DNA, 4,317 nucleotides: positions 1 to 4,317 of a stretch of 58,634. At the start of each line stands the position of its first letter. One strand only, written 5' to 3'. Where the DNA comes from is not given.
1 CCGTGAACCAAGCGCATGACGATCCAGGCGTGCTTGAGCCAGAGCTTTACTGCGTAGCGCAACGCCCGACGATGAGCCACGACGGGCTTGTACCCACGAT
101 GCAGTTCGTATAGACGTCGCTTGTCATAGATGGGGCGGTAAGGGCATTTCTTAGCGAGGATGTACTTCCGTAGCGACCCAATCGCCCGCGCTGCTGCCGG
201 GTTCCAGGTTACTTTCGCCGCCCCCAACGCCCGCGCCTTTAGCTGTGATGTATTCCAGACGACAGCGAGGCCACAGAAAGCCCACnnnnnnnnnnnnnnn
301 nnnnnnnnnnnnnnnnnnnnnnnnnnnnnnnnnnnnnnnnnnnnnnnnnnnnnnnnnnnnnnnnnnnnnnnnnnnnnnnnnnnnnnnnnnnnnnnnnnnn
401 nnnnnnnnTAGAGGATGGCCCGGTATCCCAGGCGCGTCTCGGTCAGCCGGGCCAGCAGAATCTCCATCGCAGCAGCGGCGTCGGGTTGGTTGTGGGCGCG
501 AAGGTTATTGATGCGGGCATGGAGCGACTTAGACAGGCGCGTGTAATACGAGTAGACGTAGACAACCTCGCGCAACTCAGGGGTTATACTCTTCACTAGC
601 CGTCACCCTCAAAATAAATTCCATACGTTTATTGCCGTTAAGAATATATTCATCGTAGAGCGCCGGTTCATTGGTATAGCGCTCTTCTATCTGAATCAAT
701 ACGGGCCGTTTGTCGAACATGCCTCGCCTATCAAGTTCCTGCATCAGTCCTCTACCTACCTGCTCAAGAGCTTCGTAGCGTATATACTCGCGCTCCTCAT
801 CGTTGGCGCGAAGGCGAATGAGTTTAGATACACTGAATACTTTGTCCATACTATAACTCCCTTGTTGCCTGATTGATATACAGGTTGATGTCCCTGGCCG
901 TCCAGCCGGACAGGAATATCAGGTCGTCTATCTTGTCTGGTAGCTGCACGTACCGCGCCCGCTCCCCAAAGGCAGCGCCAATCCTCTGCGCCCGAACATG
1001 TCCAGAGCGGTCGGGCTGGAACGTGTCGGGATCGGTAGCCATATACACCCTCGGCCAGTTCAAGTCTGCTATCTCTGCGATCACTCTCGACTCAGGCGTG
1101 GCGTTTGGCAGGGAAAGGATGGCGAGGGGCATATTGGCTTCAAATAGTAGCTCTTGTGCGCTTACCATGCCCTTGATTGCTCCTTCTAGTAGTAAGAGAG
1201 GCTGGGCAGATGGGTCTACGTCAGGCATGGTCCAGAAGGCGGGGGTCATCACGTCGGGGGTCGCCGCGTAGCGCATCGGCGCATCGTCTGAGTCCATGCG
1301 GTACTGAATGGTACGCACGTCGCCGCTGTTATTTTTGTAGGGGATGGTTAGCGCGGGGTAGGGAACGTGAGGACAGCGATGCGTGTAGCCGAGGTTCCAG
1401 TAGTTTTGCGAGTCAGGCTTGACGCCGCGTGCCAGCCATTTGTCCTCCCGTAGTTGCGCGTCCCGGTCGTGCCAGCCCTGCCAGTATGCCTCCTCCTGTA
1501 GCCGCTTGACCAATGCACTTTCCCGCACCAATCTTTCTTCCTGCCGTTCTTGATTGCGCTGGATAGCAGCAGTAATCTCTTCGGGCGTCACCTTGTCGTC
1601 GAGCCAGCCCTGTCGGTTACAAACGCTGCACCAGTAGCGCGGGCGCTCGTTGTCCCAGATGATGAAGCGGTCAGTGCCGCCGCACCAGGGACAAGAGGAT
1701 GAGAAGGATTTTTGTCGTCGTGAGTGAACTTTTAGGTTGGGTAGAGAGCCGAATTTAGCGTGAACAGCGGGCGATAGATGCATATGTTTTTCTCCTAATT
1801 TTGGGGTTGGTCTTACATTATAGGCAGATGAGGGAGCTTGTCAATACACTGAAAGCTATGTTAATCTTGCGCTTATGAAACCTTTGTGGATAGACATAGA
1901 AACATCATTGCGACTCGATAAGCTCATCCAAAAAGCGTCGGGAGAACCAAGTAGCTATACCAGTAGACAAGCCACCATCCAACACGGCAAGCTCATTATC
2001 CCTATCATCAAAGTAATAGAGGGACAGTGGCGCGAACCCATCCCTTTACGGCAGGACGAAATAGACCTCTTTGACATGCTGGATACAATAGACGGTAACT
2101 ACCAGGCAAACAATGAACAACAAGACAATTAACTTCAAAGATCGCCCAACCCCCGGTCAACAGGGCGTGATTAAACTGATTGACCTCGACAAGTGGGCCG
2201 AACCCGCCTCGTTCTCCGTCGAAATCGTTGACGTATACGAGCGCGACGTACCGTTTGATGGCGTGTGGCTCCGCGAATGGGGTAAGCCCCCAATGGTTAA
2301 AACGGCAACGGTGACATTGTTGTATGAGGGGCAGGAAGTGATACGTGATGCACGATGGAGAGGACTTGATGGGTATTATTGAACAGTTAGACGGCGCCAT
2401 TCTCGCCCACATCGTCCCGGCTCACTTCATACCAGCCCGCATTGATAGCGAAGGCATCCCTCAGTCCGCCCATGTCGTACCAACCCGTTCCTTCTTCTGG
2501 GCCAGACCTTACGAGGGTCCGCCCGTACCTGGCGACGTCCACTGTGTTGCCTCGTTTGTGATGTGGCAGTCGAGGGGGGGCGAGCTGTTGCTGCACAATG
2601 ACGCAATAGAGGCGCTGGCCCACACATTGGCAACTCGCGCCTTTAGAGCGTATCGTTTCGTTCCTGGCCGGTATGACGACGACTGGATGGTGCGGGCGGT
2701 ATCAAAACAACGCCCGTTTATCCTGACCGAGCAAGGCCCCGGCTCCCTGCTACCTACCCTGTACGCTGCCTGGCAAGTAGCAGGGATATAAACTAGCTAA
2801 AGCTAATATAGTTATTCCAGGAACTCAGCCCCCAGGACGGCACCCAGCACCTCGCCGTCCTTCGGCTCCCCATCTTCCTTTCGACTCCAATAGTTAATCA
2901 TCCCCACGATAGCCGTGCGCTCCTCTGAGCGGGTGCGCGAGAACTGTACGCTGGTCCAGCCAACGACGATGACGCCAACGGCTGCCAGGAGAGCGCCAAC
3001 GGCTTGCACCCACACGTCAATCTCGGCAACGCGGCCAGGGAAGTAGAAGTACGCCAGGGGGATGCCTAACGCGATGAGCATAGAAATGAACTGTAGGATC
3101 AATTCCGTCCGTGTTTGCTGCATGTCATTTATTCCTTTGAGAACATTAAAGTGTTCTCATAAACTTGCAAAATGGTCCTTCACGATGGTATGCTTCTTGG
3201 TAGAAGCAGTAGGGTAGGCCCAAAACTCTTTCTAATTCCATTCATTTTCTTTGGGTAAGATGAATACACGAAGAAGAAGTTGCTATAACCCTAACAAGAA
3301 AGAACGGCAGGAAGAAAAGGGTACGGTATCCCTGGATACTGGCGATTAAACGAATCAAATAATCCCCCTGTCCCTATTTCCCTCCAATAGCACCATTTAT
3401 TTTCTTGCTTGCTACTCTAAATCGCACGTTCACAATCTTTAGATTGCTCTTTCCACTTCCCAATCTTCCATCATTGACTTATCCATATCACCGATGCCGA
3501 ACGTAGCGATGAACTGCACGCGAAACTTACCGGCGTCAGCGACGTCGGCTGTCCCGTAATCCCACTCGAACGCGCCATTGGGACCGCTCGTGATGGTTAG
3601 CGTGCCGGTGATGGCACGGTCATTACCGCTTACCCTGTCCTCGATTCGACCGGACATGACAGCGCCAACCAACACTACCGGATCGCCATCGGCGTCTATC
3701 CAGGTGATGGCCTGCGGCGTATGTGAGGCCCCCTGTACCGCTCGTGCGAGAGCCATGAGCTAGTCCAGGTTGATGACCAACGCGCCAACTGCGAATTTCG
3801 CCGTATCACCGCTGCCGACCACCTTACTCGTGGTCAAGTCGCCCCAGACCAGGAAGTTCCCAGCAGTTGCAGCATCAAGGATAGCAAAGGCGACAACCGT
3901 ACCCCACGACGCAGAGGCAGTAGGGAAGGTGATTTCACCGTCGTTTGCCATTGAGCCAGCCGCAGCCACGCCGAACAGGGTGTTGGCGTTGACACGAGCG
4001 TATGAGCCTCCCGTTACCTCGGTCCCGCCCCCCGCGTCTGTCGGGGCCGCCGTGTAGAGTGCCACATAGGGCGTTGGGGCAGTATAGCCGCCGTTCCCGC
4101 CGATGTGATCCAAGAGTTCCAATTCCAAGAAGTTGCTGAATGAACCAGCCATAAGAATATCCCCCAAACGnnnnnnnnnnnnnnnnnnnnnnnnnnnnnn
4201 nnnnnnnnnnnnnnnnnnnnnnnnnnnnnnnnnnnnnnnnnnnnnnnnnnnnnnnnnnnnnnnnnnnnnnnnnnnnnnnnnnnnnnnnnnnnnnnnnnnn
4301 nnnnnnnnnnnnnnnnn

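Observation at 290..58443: Iterated purine-rich motif RGAR-CGGCAGG-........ scattered about 45-60 times through the genome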

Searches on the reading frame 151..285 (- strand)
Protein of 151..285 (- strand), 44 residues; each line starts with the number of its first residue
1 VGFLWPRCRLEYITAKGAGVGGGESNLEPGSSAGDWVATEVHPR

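Call 94: search_protein_families(library=pfam, alignment_id=A3, max_evalue=0.01)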
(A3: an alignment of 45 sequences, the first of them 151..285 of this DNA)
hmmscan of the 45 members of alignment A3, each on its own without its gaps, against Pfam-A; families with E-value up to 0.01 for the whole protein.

A. member 1, window:151-285:- (44 aa): 0 families

B. families by the number of members that match (of 45 scanned): 1 family
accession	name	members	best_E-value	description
PF05521.18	Phage_HCP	1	0.0035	Phage head completion protein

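Call 95: search_protein_families(library=phrogs, alignment_id=A3, max_evalue=0.001)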
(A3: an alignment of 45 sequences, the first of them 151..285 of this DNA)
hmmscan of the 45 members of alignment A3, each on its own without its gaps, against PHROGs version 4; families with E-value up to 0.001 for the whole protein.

A. member 1, window:151-285:- (44 aa): 0 families

B. families by the number of members that match (of 45 scanned): 7 families
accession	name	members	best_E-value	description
phrog_24776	-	1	3.5e-21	-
phrog_5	-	1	2.5e-08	tail completion or Neck1 protein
phrog_6354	-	1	3.5e-05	-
phrog_1732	-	1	4.8e-05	-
phrog_11889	-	1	0.00013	-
phrog_34028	-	1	0.00041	-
phrog_24113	-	1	0.00069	-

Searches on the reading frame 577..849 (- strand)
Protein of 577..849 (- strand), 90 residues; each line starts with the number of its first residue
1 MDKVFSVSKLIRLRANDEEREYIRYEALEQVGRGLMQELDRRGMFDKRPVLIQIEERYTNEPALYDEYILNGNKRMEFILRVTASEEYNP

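Call 62: search_protein_families(library=pfam, proteins=[window:577-849:-], max_evalue=0.01)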
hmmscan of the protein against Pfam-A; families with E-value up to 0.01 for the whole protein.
window:577-849:- (90 aa): 0 families

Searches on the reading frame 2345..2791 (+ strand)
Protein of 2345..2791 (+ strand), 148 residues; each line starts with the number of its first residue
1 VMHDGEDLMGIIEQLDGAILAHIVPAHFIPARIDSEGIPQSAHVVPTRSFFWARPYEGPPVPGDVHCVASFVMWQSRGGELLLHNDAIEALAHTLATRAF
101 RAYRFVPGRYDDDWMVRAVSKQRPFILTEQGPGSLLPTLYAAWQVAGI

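Call 31: search_protein_families(library=pfam, proteins=[window:2345-2791:+], max_evalue=0.01)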
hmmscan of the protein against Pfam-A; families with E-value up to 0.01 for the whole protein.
window:2345-2791:+ (148 aa): 0 families

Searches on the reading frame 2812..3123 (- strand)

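Call 62: search_protein_families(library=pfam, proteins=[window:2812-3123:-], max_evalue=0.01)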
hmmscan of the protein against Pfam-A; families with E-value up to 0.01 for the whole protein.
window:2812-3123:- (103 aa): 1 family
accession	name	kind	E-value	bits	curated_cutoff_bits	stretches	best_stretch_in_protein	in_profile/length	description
PF20059.4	DUF6458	-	0.0043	17.7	27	1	15-72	8-62/78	Domain of unknown function (DUF6458)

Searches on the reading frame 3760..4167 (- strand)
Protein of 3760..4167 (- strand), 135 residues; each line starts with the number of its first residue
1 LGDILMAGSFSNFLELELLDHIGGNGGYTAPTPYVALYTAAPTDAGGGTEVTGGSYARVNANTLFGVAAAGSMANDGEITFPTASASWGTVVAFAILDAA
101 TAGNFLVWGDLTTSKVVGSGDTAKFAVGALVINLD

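Call 62: search_protein_families(library=pfam, proteins=[window:3760-4167:-], max_evalue=0.01)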
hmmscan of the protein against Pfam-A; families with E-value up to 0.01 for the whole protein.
window:3760-4167:- (135 aa): 1 family
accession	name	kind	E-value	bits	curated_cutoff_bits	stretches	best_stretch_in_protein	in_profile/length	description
PF23140.1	Gp80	-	9.6e-40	136.3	27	1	10-132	2-127/128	Podophage GP4 fiber I protein gp80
